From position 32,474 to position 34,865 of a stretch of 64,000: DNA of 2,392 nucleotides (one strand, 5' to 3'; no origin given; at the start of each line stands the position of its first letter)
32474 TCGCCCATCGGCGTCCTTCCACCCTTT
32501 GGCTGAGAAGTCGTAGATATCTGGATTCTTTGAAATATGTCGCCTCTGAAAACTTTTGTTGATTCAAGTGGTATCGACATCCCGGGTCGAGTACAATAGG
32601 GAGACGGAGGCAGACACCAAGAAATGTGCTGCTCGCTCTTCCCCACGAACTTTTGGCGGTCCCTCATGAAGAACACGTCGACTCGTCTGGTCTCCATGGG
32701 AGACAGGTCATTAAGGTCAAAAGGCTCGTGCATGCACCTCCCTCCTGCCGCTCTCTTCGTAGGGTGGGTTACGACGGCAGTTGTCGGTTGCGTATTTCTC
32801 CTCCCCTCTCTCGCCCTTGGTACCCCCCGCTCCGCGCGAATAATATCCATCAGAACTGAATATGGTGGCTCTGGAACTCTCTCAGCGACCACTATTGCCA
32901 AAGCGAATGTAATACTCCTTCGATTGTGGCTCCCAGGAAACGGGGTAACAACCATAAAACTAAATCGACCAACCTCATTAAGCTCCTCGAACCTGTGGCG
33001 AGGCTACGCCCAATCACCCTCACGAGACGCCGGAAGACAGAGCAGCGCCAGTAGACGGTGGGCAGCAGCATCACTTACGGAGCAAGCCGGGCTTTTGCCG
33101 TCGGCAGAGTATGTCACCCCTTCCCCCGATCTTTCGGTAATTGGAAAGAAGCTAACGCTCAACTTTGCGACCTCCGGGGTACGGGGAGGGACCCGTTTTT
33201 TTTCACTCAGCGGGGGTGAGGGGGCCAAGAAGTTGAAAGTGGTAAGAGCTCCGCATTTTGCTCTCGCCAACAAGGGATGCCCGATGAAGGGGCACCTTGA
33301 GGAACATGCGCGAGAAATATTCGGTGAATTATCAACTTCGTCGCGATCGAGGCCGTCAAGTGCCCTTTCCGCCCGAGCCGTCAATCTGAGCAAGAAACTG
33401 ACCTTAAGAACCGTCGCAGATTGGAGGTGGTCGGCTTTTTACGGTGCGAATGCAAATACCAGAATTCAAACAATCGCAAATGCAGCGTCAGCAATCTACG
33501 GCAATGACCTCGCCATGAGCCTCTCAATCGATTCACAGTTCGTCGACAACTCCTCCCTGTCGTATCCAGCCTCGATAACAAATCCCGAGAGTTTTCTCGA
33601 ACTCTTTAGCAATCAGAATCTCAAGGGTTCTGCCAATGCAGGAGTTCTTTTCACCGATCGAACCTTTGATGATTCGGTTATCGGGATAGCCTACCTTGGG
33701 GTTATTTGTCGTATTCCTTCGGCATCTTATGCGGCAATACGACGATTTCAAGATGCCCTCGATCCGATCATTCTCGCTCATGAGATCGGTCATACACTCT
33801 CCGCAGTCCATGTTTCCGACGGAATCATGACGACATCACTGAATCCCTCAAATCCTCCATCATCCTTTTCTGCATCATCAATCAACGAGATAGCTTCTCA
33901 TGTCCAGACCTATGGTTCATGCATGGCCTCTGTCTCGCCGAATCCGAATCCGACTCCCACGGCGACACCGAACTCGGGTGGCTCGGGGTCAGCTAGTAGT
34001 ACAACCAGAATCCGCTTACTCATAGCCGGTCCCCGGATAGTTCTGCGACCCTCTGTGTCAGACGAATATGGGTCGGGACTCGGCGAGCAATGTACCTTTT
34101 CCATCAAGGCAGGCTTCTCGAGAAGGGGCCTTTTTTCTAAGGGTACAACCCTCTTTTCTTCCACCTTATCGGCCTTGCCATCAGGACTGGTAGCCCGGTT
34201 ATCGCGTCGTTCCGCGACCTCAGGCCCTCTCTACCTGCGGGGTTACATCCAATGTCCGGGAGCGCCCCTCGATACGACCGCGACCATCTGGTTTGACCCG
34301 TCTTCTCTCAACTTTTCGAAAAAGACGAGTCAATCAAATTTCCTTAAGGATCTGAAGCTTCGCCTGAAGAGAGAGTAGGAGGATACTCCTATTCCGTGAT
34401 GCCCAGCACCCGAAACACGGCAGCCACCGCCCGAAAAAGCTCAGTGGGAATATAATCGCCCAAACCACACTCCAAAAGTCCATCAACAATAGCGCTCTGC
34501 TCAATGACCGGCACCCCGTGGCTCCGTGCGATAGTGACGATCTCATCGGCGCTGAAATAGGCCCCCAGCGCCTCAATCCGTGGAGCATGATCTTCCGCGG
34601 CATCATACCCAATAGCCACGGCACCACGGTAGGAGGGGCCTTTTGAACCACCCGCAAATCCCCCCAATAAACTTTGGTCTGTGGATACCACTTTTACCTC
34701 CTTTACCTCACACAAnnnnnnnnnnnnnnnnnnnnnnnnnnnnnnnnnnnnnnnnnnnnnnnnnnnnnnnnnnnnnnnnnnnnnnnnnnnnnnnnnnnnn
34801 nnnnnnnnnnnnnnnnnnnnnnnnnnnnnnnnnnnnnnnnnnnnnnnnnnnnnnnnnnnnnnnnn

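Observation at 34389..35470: SctU/FlhB is genetically split at the NPTH autocleavage position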

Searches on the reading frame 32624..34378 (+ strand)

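Call 3: search_protein_families(library=pfam, proteins=[window:32624-34378:+], max_evalue=0.01)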
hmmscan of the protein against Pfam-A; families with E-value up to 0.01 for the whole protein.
window:32624-34378:+ (584 aa): 5 families
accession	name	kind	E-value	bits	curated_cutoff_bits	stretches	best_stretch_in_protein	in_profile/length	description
PF13688.12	Reprolysin_5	-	6e-15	56.4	27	1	259-414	5-169/196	Metallo-peptidase family M12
PF13583.11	Reprolysin_4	-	5e-09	36.6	22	1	275-407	23-155/203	Metallo-peptidase family M12B Reprolysin-like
PF13582.12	Reprolysin_3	-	8.3e-09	36.4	22.4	1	279-396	2-122/123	Metallo-peptidase family M12B Reprolysin-like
PF13574.12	Reprolysin_2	-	2.1e-08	34.7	27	1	277-405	4-150/195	Metallo-peptidase family M12B Reprolysin-like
PF01421.25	Reprolysin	-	0.0061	17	20.8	0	329-434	77-196/200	Reprolysin (M12B) family zinc metalloprotease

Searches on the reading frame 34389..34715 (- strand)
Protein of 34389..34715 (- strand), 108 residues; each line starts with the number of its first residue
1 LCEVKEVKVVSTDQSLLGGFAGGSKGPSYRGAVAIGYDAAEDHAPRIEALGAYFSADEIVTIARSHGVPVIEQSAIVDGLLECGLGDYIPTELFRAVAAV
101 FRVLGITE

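Call 3: search_protein_families(library=pfam, proteins=[window:34389-34715:-], max_evalue=0.01)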
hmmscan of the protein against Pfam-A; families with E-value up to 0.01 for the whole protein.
window:34389-34715:- (108 aa): 1 family
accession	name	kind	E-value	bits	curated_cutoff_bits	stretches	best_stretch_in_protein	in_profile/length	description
PF01312.24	Bac_export_2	-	1e-13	51.7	24.4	1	32-103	262-334/335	FlhB HrpN YscU SpaS Family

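Call 4: search_protein_families(library=ncbifam, proteins=[window:34389-34715:-], max_evalue=0.01)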
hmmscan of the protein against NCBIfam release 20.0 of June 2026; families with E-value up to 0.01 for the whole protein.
window:34389-34715:- (108 aa): 8 families
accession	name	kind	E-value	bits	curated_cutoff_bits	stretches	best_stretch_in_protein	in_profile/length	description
TIGR00789.1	flhB_rel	hypoth_equivalog_domain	3.7e-18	65.5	117.35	1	30-104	3-77/84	FlhB-like flagellar biosynthesis protein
TIGR01404.2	FlhB_rel_III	equivalog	1.9e-12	47.2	358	1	32-104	265-338/341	type III secretion system export apparatus subunit SctU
TIGR00328.1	flhB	equivalog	9.2e-11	41.5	349.25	1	32-102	268-339/348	flagellar biosynthesis protein FlhB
NF009364.0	PRK12721.1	equivalog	6.2e-09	35.5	381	1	32-104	267-340/352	EscU/YscU/HrcU family type III secretion system export apparatus switch protein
NF004950.0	PRK06298.1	equivalog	2.8e-08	33.2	434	1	32-103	268-340/360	type III secretion system protein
NF009411.0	PRK12772.1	equivalog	6.3e-07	28.2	739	1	32-102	530-601/610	fused FliR family export protein/FlhB family type III secretion system protein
NF009412.0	PRK12773.1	equivalog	1.4e-05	23.5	886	1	32-102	569-640/649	flagellar biosynthesis protein FlhB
NF009117.0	PRK12468.1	equivalog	0.00017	20.5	712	1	32-101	274-344/386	flagellar biosynthesis protein FlhB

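Call 55: find_homologous_proteins(query=window:34389-34691:-, max_evalue=0.001)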
Query window:34389-34691:- (100 aa): 3 proteins with E <= 0.001 among 4 candidates.
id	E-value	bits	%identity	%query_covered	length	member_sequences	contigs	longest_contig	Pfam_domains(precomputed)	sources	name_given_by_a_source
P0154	2.1e-57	209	100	100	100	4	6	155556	PF01312.25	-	-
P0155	6.0e-29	118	72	81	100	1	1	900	PF01312.25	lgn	-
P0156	1.6e-27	113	68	78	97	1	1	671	PF01312.25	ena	-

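Call 56: search_solved_structures(query=window:34389-34691:-, max_evalue=0.01, show_alignments=3)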
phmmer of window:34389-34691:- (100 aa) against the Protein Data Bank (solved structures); distinct sequences matched with E-value up to 0.01: 6.
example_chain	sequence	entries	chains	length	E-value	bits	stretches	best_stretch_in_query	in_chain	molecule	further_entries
3b0z_B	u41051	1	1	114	8.3e-05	25.9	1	24-93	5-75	Flagellar biosynthetic protein flhB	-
3t7y_A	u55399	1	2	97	9.9e-05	25.7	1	24-93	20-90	Yop proteins translocation protein U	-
3b1s_B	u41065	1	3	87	0.00016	25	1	24-93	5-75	Flagellar biosynthetic protein flhB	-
36hu_K1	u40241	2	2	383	0.00064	23.1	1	24-93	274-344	Flagellar biosynthetic protein FlhB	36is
5cul_A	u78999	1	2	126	0.0044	20.4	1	24-96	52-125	Translocation protein in type III secretion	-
3bzz_B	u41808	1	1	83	0.01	19.3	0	24-95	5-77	EscU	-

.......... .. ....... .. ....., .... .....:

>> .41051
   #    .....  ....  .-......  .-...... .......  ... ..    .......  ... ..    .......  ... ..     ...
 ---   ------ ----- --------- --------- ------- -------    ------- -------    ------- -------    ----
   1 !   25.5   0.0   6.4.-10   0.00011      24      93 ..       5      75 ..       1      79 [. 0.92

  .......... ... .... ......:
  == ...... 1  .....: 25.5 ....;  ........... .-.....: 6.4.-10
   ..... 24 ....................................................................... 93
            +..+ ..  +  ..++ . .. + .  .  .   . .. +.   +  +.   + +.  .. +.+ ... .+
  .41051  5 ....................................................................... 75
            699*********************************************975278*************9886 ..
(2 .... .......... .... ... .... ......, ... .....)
